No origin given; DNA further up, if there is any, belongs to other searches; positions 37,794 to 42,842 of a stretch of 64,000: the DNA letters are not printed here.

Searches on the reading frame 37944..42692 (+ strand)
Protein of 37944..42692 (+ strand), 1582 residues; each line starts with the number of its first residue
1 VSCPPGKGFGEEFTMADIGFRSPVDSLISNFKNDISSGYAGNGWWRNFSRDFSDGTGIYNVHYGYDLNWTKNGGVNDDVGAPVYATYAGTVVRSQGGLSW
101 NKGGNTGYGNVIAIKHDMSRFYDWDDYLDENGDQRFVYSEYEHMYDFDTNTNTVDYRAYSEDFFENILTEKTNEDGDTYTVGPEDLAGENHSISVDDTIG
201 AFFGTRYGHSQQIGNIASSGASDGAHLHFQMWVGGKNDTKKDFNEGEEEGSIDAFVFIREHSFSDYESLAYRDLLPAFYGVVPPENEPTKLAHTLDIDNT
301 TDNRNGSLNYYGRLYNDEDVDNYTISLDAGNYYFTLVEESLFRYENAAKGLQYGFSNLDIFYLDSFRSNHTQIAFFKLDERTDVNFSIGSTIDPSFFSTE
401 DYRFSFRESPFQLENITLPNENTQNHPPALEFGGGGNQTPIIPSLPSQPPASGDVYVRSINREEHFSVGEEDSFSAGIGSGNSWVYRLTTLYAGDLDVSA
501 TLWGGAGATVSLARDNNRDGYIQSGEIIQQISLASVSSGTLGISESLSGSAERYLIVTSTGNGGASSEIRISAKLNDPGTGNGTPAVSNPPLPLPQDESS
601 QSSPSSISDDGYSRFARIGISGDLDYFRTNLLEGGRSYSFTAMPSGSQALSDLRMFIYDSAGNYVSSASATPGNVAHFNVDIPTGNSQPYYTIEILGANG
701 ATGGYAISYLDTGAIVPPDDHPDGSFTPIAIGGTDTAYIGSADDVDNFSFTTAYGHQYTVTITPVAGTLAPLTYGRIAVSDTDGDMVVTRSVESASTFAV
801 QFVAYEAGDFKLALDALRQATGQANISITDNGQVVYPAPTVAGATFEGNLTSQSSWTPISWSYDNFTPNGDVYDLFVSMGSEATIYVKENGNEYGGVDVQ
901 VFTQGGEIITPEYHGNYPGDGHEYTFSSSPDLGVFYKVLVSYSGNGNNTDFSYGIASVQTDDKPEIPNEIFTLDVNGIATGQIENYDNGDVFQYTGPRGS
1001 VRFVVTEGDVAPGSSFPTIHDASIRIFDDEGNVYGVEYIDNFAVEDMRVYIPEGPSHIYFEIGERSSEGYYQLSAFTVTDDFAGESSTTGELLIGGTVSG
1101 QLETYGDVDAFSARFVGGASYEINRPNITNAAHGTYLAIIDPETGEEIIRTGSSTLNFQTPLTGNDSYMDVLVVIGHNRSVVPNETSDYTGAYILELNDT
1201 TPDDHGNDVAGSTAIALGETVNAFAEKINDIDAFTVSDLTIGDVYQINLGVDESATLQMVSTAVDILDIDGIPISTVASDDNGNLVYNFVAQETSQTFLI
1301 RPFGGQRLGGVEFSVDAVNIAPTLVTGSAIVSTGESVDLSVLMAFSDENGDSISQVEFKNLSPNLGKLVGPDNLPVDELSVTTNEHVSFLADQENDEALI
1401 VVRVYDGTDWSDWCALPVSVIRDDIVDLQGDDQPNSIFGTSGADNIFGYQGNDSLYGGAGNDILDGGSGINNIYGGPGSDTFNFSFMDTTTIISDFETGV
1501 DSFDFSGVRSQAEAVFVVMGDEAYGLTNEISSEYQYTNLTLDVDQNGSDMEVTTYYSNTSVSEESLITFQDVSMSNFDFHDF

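Call 35: search_protein_families(library=pfam, proteins=[window:37944-42692:+], max_evalue=0.001)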
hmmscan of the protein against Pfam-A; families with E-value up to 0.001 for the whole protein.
window:37944-42692:+ (1582 aa): 2 families
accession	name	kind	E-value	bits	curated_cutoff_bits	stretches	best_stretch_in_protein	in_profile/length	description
PF00353.25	HemolysinCabind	-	3.8e-15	55.9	23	3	1438-1471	1-34/36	RTX calcium-binding nonapeptide repeat (4 copies)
PF01551.29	Peptidase_M23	-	5e-07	30.3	28.7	0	210-236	66-92/96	Peptidase family M23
